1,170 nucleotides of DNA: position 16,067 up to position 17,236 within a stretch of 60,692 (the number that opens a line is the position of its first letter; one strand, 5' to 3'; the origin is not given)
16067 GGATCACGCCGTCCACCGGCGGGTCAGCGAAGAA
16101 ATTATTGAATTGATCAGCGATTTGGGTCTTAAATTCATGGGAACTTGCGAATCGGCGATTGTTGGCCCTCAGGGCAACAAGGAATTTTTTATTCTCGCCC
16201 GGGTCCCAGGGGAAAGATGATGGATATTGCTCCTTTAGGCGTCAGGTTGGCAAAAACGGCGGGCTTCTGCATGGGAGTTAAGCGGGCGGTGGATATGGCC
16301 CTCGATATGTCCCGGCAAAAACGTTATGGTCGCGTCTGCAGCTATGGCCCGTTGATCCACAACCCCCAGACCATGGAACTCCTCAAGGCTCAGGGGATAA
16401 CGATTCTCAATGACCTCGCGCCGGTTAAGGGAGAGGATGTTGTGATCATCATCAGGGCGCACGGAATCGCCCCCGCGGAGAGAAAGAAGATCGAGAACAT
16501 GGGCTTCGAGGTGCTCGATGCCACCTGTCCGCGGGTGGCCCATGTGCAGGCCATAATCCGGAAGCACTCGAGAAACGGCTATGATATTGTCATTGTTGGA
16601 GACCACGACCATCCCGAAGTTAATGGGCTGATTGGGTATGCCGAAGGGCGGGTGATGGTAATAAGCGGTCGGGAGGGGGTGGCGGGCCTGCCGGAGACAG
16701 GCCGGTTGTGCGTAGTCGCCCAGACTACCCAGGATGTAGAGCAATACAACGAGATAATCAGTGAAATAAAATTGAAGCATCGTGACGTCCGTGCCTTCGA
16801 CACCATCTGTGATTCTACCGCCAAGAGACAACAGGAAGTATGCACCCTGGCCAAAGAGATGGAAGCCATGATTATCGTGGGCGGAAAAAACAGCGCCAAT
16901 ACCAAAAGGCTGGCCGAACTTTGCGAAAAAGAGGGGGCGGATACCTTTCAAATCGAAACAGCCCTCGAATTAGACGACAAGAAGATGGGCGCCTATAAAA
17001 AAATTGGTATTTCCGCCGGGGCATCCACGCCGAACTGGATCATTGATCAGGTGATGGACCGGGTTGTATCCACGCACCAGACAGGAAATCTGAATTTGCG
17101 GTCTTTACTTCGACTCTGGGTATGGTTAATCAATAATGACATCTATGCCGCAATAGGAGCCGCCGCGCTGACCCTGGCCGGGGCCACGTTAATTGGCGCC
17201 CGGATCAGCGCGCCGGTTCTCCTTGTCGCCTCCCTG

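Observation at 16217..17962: IspH fused to a UbiA-superfamily-like membrane domain at the end of an isoprenoid gene cluster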

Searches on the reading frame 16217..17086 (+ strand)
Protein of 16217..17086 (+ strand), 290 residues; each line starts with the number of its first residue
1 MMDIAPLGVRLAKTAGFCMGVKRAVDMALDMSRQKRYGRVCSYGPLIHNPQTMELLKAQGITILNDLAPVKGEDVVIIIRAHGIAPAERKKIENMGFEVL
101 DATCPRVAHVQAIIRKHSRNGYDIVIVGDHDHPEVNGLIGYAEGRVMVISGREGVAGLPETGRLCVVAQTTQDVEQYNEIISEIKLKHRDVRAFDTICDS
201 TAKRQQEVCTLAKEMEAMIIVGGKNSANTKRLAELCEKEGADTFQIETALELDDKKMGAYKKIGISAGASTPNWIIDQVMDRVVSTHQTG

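Call 42: search_solved_structures(query=window:16217-17086:+, max_evalue=0.00001, show_alignments=2)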
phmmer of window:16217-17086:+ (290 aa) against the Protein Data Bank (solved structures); distinct sequences matched with E-value up to 0.00001: 11.
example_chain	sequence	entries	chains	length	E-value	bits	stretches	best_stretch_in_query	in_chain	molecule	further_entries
3dnf_A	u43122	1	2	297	1.8e-65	224.3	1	9-283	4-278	4-hydroxy-3-methylbut-2-enyl diphosphate reductase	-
4h4c_A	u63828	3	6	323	9.4e-39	136.6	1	8-283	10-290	4-hydroxy-3-methylbut-2-enyl diphosphate reductase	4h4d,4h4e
3urk_A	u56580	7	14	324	9.5e-39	136.6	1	8-283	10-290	4-hydroxy-3-methylbut-2-enyl diphosphate reductase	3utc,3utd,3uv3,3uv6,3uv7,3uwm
4eb3_A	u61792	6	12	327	9.9e-39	136.6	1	8-283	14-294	4-hydroxy-3-methylbut-2-enyl diphosphate reductase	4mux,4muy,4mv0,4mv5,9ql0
3f7t_A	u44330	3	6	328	9.9e-39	136.5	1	8-283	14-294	4-hydroxy-3-methylbut-2-enyl diphosphate reductase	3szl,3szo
3ke8_A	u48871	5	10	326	1.2e-38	136.3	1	9-283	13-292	4-hydroxy-3-methylbut-2-enyl diphosphate reductase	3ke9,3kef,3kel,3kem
3zgl_A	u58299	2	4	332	1.2e-38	136.3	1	9-283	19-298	4-HYDROXY-3-METHYLBUT-2-ENYL DIPHOSPHATE REDUCTASE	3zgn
3szu_A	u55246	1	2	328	2.6e-38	135.2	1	8-283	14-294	4-hydroxy-3-methylbut-2-enyl diphosphate reductase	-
3t0f_A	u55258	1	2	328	2.6e-38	135.2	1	8-283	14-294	4-hydroxy-3-methylbut-2-enyl diphosphate reductase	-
3t0g_A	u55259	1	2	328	6.9e-38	133.8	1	8-283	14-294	4-hydroxy-3-methylbut-2-enyl diphosphate reductase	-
4n7b_A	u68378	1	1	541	9.4e-25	90.7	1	12-274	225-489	LytB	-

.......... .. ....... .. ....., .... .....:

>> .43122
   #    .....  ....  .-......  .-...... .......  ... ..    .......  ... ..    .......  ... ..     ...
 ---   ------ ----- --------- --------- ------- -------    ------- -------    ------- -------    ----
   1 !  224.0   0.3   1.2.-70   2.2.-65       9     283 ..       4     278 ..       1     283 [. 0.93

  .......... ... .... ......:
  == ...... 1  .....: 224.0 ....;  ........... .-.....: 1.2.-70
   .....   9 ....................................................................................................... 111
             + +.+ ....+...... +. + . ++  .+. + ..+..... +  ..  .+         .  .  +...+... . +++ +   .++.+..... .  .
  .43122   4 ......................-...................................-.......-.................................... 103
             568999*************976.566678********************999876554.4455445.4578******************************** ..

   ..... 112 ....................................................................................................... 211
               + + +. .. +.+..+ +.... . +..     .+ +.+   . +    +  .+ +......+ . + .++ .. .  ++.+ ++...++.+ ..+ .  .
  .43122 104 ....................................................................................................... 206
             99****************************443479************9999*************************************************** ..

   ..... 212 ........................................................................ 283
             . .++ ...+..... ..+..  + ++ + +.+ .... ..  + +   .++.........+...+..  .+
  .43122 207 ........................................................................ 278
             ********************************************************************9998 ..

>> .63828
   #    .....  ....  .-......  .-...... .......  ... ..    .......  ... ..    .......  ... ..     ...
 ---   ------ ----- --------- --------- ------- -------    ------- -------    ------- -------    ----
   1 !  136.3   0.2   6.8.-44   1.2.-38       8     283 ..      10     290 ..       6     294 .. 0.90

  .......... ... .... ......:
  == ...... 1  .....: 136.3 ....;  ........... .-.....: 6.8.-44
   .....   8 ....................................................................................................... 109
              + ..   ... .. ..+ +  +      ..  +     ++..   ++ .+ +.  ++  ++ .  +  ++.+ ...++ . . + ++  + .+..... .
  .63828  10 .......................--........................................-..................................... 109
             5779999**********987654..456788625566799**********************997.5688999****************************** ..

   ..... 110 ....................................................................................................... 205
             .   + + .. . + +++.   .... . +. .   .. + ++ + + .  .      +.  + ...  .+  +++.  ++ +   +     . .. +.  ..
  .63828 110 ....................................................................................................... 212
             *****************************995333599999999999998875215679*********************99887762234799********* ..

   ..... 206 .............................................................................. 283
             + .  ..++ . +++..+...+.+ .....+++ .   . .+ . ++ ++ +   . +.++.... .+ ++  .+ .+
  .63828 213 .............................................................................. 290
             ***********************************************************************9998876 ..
